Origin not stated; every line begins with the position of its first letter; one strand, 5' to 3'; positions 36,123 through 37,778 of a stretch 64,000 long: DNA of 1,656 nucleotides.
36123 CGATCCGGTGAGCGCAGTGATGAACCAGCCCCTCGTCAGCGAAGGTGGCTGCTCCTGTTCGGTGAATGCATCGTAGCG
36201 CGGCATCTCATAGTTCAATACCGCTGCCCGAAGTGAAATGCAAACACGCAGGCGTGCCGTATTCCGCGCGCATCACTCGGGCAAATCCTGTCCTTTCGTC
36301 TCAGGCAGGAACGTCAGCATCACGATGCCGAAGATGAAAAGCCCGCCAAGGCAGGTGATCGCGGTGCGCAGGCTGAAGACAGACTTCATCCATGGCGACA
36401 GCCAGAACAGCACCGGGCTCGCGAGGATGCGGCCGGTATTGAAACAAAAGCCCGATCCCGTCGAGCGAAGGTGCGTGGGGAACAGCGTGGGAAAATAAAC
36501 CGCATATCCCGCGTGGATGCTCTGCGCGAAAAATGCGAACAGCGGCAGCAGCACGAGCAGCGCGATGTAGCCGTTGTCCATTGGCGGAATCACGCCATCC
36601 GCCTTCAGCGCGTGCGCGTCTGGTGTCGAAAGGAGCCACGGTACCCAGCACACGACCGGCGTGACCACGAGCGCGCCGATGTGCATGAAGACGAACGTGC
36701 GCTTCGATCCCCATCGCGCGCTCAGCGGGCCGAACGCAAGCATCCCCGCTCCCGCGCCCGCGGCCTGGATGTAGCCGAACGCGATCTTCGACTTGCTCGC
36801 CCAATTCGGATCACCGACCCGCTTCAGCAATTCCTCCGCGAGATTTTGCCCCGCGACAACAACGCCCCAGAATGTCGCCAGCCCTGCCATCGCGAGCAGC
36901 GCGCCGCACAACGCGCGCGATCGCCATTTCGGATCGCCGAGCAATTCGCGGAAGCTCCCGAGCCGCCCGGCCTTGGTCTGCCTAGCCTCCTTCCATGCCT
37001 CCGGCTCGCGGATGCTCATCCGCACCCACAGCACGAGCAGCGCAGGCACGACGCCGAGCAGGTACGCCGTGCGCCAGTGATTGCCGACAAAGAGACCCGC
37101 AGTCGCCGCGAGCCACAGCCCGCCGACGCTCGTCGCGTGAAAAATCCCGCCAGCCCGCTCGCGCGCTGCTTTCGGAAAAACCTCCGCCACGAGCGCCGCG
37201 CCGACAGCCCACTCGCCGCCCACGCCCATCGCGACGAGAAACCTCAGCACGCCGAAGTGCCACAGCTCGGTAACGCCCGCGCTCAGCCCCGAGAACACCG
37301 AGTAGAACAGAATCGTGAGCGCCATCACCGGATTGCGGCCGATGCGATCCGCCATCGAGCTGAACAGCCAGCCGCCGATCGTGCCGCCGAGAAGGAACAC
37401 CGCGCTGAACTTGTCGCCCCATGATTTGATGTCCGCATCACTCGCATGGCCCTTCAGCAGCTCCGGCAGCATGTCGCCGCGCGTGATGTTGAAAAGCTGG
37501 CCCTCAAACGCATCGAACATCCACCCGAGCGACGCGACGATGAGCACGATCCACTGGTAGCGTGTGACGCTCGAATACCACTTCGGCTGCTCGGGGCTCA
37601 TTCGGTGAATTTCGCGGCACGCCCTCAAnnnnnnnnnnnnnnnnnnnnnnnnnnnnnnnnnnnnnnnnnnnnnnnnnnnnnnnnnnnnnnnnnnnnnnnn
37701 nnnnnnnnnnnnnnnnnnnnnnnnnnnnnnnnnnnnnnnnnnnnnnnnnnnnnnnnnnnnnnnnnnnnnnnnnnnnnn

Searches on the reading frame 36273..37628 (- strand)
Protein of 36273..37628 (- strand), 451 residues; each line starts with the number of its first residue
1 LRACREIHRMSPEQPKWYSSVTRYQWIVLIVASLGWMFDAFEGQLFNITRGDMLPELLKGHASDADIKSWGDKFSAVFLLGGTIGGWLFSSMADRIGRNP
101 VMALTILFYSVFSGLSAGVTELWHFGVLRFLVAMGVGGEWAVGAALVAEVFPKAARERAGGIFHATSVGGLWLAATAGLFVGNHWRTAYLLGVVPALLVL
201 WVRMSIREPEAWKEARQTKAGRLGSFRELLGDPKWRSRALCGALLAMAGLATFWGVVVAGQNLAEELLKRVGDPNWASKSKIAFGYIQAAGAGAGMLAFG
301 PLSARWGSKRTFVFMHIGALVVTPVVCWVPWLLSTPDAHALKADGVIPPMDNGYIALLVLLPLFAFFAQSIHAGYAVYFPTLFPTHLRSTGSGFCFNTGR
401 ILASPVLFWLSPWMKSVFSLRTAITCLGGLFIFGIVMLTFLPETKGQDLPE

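Call 63: search_protein_families(library=pfam, proteins=[window:36273-37628:-], max_evalue=0.0001)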
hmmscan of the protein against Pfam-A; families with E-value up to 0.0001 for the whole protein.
window:36273-37628:- (451 aa): 2 families
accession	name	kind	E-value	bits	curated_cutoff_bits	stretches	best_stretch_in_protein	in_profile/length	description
PF07690.21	MFS_1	-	2.6e-24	86.2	33.4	1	69-394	35-334/347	Major Facilitator Superfamily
PF00083.30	Sugar_tr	-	3.3e-22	79.4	22.3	2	73-212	50-197/452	Sugar (and other) transporter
